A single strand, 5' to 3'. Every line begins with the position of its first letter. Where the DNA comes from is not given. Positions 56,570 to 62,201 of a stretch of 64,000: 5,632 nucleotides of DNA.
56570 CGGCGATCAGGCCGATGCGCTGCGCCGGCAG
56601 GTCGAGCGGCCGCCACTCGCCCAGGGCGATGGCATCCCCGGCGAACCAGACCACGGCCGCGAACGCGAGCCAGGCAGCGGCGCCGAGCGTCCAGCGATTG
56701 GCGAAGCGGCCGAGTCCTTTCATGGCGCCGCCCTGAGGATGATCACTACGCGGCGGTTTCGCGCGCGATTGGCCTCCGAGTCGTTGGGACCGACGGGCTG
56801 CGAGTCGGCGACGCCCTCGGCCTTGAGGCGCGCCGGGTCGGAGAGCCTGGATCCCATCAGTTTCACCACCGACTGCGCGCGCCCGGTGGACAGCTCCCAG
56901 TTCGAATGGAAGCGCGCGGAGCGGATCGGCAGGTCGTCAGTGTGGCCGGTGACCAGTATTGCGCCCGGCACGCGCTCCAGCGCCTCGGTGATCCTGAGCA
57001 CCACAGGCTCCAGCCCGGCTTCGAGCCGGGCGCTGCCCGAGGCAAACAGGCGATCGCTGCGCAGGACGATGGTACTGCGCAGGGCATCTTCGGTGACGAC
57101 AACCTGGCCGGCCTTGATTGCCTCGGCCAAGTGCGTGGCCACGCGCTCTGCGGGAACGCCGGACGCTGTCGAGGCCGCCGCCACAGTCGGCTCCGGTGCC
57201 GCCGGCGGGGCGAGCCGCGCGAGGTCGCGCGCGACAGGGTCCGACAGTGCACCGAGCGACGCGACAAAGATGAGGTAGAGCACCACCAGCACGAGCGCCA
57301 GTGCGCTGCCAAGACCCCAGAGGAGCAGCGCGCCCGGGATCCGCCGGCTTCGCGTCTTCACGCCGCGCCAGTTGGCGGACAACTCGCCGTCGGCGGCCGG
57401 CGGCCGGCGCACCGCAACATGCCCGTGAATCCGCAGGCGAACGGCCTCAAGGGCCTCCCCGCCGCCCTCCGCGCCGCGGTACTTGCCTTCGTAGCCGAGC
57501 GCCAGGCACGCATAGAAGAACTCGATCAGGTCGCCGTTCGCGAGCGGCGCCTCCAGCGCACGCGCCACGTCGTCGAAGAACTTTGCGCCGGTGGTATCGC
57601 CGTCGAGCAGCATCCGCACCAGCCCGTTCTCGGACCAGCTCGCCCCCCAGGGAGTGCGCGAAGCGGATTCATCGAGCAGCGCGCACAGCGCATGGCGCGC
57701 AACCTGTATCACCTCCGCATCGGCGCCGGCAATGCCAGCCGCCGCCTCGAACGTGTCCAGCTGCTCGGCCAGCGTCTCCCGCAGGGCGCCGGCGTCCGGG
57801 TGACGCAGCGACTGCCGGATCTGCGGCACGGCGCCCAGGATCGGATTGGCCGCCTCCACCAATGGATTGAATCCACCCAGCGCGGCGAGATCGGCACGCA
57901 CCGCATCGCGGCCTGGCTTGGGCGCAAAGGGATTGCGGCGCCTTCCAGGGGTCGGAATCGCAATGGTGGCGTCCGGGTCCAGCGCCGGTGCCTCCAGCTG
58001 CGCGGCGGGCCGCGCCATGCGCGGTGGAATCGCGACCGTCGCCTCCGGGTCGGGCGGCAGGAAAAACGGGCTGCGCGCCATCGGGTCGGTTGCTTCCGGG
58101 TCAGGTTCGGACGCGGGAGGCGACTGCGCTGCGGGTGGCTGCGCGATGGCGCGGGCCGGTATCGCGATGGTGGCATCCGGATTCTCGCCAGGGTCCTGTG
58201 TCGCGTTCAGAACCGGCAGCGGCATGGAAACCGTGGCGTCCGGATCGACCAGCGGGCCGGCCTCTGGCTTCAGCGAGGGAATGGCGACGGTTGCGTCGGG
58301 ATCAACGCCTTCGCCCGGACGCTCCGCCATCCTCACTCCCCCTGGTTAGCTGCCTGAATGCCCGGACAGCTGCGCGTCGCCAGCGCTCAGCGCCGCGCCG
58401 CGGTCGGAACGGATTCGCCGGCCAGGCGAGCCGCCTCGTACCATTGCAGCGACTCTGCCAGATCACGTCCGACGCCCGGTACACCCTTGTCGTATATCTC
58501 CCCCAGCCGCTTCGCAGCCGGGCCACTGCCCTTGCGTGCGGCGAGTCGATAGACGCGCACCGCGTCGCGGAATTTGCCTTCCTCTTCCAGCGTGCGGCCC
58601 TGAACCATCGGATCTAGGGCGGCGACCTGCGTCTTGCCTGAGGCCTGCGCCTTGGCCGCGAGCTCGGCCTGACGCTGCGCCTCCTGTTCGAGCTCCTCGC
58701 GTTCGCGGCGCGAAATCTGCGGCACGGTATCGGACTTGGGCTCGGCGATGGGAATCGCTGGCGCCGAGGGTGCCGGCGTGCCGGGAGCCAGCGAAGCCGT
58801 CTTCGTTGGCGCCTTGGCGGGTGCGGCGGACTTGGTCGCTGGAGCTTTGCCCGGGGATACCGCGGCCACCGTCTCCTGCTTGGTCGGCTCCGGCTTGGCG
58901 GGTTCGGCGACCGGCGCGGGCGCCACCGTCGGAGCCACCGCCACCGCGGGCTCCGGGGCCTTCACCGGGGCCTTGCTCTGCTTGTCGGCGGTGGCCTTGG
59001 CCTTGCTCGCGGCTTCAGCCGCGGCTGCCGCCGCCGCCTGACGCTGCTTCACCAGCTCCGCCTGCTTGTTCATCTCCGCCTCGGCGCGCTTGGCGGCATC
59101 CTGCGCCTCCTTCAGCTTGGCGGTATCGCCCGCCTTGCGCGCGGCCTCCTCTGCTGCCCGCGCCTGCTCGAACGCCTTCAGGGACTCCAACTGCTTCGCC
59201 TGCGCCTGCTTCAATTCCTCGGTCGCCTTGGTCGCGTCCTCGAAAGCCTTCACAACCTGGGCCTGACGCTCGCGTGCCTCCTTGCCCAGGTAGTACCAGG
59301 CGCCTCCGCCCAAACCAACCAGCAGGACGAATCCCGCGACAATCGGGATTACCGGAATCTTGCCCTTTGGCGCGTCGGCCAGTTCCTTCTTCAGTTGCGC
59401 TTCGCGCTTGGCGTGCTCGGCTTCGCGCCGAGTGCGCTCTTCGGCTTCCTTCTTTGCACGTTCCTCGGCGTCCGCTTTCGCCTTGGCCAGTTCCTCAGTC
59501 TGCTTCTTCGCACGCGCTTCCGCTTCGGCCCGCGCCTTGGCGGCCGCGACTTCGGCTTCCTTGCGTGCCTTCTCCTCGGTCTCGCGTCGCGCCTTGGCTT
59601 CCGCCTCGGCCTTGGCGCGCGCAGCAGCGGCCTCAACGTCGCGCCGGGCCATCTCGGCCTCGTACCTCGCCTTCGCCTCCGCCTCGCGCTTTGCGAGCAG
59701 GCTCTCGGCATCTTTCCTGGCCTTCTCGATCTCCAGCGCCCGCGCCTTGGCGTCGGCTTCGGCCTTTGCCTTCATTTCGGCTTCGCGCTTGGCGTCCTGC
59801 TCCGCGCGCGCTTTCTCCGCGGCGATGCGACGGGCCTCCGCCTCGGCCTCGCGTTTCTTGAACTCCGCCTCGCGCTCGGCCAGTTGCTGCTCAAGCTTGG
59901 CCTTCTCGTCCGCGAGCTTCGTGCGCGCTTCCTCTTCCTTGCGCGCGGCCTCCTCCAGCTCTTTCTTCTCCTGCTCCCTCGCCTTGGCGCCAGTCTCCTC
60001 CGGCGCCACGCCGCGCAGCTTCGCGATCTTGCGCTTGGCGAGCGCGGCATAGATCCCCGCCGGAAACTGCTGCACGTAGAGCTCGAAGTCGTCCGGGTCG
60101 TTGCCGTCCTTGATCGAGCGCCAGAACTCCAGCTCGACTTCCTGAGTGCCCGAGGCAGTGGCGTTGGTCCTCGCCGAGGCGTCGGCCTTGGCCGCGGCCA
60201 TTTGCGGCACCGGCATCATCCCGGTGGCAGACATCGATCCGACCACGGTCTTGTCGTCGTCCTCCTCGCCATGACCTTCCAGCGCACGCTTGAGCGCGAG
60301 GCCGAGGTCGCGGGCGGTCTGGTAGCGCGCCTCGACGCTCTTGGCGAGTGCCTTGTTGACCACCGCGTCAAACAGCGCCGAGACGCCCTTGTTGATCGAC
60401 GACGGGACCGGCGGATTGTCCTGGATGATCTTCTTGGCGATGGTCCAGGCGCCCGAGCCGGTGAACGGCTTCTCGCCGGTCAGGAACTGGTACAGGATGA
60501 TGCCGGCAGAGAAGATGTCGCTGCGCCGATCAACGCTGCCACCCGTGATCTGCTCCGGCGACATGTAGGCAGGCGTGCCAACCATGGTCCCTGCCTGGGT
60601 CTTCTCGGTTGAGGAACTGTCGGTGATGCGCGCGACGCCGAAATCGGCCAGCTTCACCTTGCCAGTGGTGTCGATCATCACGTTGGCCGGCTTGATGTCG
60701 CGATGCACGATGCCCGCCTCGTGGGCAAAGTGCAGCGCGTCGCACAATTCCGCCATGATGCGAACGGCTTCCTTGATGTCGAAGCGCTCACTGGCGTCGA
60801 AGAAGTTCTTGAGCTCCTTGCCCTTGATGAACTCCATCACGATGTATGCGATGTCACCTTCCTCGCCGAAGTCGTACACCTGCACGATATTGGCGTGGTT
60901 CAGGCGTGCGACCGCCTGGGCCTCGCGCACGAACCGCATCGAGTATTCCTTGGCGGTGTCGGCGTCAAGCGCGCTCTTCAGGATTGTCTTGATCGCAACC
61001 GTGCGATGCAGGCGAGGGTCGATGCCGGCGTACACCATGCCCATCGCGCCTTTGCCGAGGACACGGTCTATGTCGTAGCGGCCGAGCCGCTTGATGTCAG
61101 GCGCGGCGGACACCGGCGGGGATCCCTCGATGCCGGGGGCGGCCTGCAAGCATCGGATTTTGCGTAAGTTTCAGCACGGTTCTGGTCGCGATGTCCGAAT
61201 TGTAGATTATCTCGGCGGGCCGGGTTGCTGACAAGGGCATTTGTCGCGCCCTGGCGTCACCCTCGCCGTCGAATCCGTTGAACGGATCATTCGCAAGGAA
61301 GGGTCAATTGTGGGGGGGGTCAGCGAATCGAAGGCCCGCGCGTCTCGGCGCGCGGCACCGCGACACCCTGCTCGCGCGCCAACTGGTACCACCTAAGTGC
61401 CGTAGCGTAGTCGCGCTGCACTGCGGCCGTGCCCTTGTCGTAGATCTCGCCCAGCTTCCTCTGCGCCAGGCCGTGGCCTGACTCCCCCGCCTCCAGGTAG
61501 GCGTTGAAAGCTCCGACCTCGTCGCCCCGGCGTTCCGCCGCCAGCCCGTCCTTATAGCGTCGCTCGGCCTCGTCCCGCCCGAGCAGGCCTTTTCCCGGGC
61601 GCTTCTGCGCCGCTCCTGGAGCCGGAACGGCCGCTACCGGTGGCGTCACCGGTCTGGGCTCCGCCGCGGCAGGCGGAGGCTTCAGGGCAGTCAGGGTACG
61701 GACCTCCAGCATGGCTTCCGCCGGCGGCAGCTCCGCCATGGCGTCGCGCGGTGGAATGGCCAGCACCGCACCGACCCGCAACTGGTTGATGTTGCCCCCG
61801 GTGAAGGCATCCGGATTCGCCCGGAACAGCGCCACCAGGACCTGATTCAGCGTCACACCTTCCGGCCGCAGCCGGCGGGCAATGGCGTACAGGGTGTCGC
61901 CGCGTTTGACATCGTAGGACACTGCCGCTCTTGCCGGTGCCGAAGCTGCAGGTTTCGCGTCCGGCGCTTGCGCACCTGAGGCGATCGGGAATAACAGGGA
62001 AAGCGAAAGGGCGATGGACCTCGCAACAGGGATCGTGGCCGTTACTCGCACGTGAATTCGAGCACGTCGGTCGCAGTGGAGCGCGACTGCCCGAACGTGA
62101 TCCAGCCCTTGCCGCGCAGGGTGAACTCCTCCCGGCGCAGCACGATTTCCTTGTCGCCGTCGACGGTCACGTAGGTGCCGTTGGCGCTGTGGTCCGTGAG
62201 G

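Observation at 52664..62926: Orphan T6SS membrane/regulatory module joined to a pThr-cAMP signalling set: candidate non-secretory envelope signalling system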

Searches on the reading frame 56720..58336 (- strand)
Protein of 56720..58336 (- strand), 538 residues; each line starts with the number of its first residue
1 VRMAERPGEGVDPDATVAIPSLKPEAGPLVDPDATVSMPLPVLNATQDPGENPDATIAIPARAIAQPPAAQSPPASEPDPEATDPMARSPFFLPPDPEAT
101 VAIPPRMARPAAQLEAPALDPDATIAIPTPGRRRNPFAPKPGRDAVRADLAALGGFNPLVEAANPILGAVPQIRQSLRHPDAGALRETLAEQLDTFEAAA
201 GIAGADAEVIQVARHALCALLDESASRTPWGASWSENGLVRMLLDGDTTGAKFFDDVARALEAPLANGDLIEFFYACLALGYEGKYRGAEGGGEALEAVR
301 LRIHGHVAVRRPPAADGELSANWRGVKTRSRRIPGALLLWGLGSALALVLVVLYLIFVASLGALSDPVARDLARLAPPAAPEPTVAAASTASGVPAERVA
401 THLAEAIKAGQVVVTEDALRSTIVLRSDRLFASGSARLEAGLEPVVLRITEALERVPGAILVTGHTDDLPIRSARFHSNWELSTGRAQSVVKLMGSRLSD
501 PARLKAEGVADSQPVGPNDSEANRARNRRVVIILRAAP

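Call 4: search_protein_families(library=pfam, proteins=[window:56720-58336:-], max_evalue=0.01)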
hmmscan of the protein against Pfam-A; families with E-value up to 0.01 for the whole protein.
window:56720-58336:- (538 aa): 2 families
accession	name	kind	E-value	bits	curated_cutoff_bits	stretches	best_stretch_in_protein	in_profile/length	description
PF09850.14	DotU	-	5.4e-51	173.6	27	1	158-357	1-202/205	Type VI secretion system protein DotU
PF00691.25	OmpA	-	1.1e-11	45.3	27.2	1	430-528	1-98/98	OmpA family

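Call 39: search_solved_structures(query=window:56720-58336:-, show_alignments=0, max_evalue=0.01)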
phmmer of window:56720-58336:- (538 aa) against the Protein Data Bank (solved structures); distinct sequences matched with E-value up to 0.01: 49.
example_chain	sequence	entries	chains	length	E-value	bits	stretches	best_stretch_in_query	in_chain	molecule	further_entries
4b62_A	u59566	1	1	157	1.7e-33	119.5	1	394-534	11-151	TSSL1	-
9yed_CP1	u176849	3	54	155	8.8e-25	90.7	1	393-532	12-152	Chemotaxis protein PomB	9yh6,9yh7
3wpw_A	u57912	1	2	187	1.2e-22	83.7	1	399-534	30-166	PomB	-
3wpx_A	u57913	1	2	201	1.4e-22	83.4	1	399-534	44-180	PomB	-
8bri_F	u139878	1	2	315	3.2e-22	82.3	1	400-534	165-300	Flagellar motor protein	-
8zyz_A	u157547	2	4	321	4.6e-22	81.8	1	400-534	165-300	PomB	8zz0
8zyv_A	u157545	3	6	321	4.6e-22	81.8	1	400-534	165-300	PomB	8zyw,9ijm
6ysf_A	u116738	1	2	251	3.4e-19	72.3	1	411-534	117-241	Chemotaxis motB protein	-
8ucs_A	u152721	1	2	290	4.8e-19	71.8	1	411-534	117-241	OmpA family protein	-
4v3i_A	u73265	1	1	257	6.1e-18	68.2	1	157-356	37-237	VCA0115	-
9ljk_A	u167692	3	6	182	2.2e-16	63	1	398-536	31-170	Flagellar motor protein MotS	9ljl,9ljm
3khn_A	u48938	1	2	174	1.4e-15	60.4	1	421-535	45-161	MotB protein, putative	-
6ysl_A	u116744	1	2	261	1.5e-12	50.4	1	423-534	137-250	Motility protein B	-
3s0y_A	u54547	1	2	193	1.6e-12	50.3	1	377-533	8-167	Motility protein B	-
3s0w_A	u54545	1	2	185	3.8e-12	49.1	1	391-533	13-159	Motility protein B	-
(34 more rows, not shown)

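Call 68: search_protein_families(library=ncbifam, proteins=[window:56720-58336:-], max_evalue=0.001)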
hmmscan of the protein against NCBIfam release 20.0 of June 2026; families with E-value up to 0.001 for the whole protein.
window:56720-58336:- (538 aa): 35 families (the best 25 are shown)
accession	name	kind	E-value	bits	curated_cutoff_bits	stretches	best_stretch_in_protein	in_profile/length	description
NF005444.0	PRK07033.1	equivalog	2.3e-110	369.6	520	1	145-538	35-425/438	DotU family type VI secretion system protein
NF005999.0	PRK08126.1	subfamily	5.3e-72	243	571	1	155-533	60-429/432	hypothetical protein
TIGR03349.1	IV_VI_DotU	subfamily_domain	1.3e-45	155.8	89.95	1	157-362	1-207/211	DotU/TssL family secretion system protein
TIGR03350.1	type_VI_ompA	equivalog_domain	9.5e-43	145.4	139.8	1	399-533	2-136/137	type VI secretion system protein TssL, long form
NF006508.0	PRK08944.1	subfamily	1.9e-39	135.7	259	1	395-535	147-288/304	MotB family protein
NF006541.1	PRK09038.1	equivalog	1.4e-35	123.1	283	1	396-535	110-249/253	flagellar motor protein MotD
NF038228.1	IcmH_DotU_IVB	equivalog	1.1e-28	100.4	50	1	145-368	26-249/258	type IVB secretion system protein IcmH/DotU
NF005382.1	PRK06925.1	equivalog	6.4e-25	88.7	264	1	411-534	99-223/225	flagellar motor protein MotS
NF006543.0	PRK09039.1-2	equivalog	3e-21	76.6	305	1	423-534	228-347/350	peptidoglycan -binding protein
NF005236.0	PRK06742.1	equivalog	5.2e-21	75.2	312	1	411-534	99-223/225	flagellar motor protein MotS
NF053611.1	YiaD_Gzip_OmpA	equivalog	9.6e-21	74.4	175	1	386-533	61-205/206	YiaD family glycine zipper/OmpA-like lipoprotein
NF005831.1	PRK07734.1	equivalog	7e-19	68.6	301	1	411-533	125-247/250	flagellar motor protein MotB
NF006542.0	PRK09039.1-1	equivalog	8.7e-19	67.9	388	1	424-531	504-621/627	peptidoglycan -binding protein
NF011283.0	PRK14693.1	equivalog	1.5e-18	66.6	686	1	168-536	121-491/552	hypothetical protein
NF004651.0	PRK05996.1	equivalog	2.1e-17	63.7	342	1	384-537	270-422/424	MotB family protein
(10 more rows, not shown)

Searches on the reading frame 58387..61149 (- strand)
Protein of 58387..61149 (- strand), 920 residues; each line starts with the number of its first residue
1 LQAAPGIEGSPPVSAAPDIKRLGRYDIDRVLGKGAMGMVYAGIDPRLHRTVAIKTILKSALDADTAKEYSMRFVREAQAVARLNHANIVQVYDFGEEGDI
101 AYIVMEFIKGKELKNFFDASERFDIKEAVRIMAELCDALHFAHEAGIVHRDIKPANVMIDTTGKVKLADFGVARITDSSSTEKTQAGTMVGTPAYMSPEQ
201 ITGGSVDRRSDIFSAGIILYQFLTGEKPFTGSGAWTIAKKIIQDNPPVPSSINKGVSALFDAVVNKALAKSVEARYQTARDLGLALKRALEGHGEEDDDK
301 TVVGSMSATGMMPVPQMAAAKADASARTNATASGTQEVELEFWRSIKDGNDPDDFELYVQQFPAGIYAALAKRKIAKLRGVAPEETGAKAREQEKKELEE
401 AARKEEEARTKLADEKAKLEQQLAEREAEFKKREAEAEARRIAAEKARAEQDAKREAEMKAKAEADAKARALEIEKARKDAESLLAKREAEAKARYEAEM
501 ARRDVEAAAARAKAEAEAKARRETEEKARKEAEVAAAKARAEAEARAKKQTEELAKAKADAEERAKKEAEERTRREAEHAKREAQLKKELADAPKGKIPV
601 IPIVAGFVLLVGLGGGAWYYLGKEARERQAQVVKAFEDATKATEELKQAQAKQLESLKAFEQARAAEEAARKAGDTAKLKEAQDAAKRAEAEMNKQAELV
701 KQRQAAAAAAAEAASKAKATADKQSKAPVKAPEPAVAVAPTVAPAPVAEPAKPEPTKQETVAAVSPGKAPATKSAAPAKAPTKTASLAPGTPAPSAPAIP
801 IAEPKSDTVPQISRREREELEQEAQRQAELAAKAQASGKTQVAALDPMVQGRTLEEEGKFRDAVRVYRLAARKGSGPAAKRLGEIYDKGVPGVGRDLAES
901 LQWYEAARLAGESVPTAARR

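Call 4: search_protein_families(library=pfam, proteins=[window:58387-61149:-], max_evalue=0.01)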
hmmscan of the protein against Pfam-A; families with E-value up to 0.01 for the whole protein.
window:58387-61149:- (920 aa): 6 families
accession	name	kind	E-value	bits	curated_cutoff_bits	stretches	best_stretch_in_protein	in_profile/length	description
PF00069.31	Pkinase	-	6.4e-57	193.4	31.7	1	25-270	1-246/263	Protein kinase domain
PF07714.23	PK_Tyr_Ser-Thr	-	8.1e-39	133.9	23.1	1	27-246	3-222/258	Protein tyrosine and serine/threonine kinase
PF03109.22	ABC1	-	5.9e-07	29.3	22.9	1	101-178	143-219/244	ABC1 atypical kinase-like domain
PF01636.29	APH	-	0.00041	20.6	23.2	1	119-175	140-199/239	Phosphotransferase enzyme family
PF17667.7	Pkinase_fungal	-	0.00042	19.6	24.1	1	143-203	304-367/387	Fungal protein kinase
PF08238.18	Sel1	-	0.0021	19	30.7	1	878-910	3-34/36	Sel1 repeat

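Call 68: search_protein_families(library=ncbifam, proteins=[window:58387-61149:-], max_evalue=0.001)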
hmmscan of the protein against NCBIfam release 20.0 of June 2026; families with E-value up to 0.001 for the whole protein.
window:58387-61149:- (920 aa): 17 families
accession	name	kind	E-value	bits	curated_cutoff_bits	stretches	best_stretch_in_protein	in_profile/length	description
NF033483.0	PknB_PASTA_kin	equivalog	6e-106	355.7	450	1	23-334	7-313/563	Stk1 family PASTA domain-containing Ser/Thr kinase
NF052427.1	StpK7MSMEG_1200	equivalog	5.7e-62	210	900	1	19-298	3-277/601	serine/threonine protein kinase StpK7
NF047741.1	antiphage_MADS6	equivalog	3.4e-50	171.2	460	2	121-300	294-471/612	methylation-associated defense system protein kinase MAD6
NF009651.0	PRK13184.1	equivalog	9.9e-45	152.8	839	1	23-295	2-296/932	serine/threonine-protein kinase PknD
TIGR03903.1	TOMM_kin_cyc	equivalog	5.7e-44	150.3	705.75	1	50-282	5-240/1267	TOMM system kinase/cyclase fusion protein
NF038150.1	lanthi_synth_IV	equivalog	2.3e-30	105.6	650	1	22-372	188-522/851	class IV lanthionine synthetase LanL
NF053615.1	SerThrKinAfsKStmc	equivalog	3.8e-29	101.9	1300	1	18-466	8-423/809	protein serine/threonine kinase AfsK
NF038151.1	lanthi_synth_III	equivalog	7.8e-22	77.5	575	1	20-210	218-414/833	class III lanthionine synthetase LanKC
NF043056.1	T4SS_LegK1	equivalog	2.3e-17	62.8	550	1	24-219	68-280/516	Dot/Icm T4SS effector kinase LegK1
NF033442.0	BREX_PglW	equivalog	5.9e-17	60.7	990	1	12-591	501-1056/1391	BREX system serine/threonine kinase PglW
NF011464.0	PRK14879.1-7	equivalog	1.6e-13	51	246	1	70-178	50-154/221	Kae1-associated kinase Bud32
NF011463.0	PRK14879.1-4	equivalog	4.9e-13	49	188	1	56-179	47-166/237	Kae1-associated kinase Bud32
NF058632.1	SerThrKinPrkT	equivalog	1.6e-10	40.5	280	1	24-173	22-165/322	serine/threonine protein kinase PrkT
NF011460.0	PRK14879.1-1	equivalog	4.4e-07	29.3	199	1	23-179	6-163/232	Kae1-associated kinase Bud32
NF011462.0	PRK14879.1-3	equivalog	1.8e-06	27.8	174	1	101-177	67-132/192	Kae1-associated kinase Bud32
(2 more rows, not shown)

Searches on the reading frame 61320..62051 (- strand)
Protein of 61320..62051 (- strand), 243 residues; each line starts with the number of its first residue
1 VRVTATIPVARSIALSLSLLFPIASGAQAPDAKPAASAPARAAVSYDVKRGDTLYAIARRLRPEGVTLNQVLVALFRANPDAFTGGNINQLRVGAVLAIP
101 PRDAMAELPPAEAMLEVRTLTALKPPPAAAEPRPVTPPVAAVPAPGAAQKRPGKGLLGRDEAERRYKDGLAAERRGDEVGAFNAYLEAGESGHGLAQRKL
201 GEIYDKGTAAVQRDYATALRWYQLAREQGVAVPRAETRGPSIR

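Call 68: search_protein_families(library=ncbifam, proteins=[window:61320-62051:-], max_evalue=0.001)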
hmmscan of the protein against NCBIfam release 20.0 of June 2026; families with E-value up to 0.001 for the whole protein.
window:61320-62051:- (243 aa): 2 families
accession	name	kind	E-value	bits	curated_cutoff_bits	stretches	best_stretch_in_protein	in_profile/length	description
TIGR03505.1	FimV_core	subfamily_domain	4.3e-23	80.9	43.45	1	52-119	1-69/74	FimV/HubP family polar landmark protein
NF033786.1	phenyl_MerG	equivalog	4.6e-07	30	350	1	155-229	108-180/217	phenylmercury resistance protein MerG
